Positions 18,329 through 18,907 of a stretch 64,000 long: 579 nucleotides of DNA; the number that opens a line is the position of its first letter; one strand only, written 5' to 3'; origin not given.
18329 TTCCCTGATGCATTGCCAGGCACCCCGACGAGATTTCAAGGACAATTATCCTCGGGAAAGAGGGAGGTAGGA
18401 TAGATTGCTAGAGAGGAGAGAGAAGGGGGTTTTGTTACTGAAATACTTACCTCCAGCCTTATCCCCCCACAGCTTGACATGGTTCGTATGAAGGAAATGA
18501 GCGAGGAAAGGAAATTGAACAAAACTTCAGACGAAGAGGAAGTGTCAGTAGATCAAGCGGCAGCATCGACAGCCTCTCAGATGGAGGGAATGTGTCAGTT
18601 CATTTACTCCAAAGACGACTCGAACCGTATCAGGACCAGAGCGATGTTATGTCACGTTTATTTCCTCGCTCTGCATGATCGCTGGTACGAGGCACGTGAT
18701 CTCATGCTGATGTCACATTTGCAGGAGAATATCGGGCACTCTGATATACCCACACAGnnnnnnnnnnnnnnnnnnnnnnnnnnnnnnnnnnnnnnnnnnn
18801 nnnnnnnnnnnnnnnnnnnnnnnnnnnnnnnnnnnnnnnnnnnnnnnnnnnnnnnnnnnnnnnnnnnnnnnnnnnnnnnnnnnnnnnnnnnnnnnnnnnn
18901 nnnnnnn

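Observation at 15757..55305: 117-bp hairpin-containing satellite arrayed in introns of three unrelated genes, with a fragment forming the PPP4C splice donor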

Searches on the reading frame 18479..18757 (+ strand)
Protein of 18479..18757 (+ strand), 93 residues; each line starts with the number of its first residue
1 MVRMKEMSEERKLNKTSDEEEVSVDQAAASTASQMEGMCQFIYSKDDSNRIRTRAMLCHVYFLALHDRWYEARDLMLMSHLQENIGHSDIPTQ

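Call 9: find_homologous_proteins(query=window:18479-18757:+)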
Query seq(93 aa) (93 aa): 97 proteins with E <= 0.001 among 97 candidates.
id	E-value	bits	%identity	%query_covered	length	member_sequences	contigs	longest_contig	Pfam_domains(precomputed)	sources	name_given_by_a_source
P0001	1.5e-47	177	90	100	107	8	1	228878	PF05470.19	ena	-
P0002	1.1e-46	174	89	100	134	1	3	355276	PF05470.19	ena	-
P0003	1.3e-46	174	89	100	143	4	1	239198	PF05470.19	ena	-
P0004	4.7e-46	172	88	100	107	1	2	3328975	PF05470.19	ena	-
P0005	1.5e-44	167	83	100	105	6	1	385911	PF05470.19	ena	-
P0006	4.3e-43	162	82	100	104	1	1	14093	PF05470.19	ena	-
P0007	1.4e-42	161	82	100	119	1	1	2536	PF05470.19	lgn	-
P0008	4.1e-40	153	75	100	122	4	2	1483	PF05470.19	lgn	-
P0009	3.4e-38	147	82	94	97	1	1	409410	PF05470.19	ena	-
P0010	2.6e-36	141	78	94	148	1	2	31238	PF05470.19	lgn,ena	-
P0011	5.9e-36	140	71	100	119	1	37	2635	PF05470.19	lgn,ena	-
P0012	1.2e-34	136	72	100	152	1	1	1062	PF05470.19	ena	-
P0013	1.0e-26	110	77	67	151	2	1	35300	PF05470.19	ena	-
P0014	1.4e-26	110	65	85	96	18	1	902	PF05470.19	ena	-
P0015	3.8e-26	108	63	85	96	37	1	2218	PF05470.19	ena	-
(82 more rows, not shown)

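Call 10: find_encoding_contigs(protein=P0001, flank=10000, max_places=4)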
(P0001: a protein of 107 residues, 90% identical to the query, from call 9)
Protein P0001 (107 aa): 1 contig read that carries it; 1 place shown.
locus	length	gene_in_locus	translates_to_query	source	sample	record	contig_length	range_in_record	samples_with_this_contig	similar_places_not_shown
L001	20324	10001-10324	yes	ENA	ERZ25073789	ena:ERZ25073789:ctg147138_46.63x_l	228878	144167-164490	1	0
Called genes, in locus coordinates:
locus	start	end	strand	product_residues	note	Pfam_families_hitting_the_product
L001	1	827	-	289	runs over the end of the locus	PF00001:7tm_1 (weak)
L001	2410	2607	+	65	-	-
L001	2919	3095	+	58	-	-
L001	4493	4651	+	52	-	-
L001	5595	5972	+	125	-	-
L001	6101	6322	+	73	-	-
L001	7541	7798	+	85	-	-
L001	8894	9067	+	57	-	PF05470:eIF-3c_N (weak)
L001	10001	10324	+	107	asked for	PF05470:eIF-3c_N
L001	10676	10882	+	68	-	PF05470:eIF-3c_N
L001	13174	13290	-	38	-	-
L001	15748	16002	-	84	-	-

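Call 11: find_encoding_contigs(protein=P0004, flank=10000, max_places=4)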
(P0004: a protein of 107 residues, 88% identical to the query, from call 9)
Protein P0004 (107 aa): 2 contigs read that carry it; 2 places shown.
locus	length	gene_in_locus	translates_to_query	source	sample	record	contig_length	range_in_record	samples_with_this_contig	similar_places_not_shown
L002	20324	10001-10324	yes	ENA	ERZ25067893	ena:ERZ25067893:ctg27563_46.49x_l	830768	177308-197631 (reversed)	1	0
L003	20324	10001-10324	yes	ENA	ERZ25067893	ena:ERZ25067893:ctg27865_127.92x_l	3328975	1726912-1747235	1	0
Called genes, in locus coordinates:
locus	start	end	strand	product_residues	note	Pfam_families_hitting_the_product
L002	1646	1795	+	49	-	-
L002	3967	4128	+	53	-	-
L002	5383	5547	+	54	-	-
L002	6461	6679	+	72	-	PF05470:eIF-3c_N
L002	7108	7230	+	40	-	PF05470:eIF-3c_N (weak)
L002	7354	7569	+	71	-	-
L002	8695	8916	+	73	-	-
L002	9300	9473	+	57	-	PF05470:eIF-3c_N (weak)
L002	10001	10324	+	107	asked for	PF05470:eIF-3c_N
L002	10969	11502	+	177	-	-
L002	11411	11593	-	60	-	-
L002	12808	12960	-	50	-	-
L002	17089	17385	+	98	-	-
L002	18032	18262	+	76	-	-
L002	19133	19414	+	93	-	-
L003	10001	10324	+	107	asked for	PF05470:eIF-3c_N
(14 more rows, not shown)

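Call 47: find_encoding_contigs(protein=P0005, flank=10000, max_places=2)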
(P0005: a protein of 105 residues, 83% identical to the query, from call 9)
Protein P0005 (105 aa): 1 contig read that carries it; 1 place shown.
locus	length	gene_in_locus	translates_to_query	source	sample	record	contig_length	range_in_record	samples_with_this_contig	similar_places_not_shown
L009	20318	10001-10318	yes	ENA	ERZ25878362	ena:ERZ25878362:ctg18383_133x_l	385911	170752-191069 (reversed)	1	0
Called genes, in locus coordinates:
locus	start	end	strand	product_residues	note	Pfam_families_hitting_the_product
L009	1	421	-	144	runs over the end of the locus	PF11861:DUF3381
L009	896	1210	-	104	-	-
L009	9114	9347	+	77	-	-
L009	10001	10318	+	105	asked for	PF05470:eIF-3c_N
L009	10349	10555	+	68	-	-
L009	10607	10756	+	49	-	PF05470:eIF-3c_N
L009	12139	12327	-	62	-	-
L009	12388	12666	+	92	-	-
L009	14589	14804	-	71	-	-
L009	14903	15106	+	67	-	-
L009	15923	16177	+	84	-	-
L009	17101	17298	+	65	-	-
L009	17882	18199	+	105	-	PF00412:LIM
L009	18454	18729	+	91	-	PF00412:LIM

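Call 48: find_encoding_contigs(protein=P0013, flank=10000, max_places=2)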
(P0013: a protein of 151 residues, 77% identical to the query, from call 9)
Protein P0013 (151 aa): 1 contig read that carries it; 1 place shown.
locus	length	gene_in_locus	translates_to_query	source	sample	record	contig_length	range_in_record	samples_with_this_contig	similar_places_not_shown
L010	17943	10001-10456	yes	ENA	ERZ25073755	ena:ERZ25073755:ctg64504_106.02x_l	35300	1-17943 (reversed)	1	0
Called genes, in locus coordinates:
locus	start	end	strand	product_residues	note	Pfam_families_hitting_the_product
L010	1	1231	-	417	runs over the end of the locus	PF04188:Mannosyl_trans2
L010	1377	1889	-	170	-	-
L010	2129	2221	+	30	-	-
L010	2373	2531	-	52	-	-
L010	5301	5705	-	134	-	-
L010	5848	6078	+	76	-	-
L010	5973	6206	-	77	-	-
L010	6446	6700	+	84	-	-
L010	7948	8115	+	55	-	-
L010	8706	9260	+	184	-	PF05470:eIF-3c_N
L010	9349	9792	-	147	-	-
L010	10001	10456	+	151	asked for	PF05470:eIF-3c_N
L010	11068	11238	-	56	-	-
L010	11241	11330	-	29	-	-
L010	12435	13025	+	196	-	PF05470:eIF-3c_N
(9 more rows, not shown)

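Call 81: find_encoding_contigs(protein=P0009, flank=10000, max_places=2)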
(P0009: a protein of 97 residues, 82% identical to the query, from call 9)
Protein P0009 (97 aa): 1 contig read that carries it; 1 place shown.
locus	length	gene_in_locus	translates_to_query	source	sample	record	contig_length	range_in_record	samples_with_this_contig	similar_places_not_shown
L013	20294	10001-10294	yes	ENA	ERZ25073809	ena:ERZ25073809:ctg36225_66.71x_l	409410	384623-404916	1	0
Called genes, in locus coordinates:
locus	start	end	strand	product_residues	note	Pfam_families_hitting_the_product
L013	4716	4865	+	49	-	-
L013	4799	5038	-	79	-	-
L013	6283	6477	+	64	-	-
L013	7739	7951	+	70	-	-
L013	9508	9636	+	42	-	-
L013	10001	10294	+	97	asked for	PF05470:eIF-3c_N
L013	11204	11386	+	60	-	-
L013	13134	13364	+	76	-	-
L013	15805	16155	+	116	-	-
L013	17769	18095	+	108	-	PF03535:Paxillin (weak)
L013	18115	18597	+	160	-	PF00412:LIM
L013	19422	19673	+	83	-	PF00412:LIM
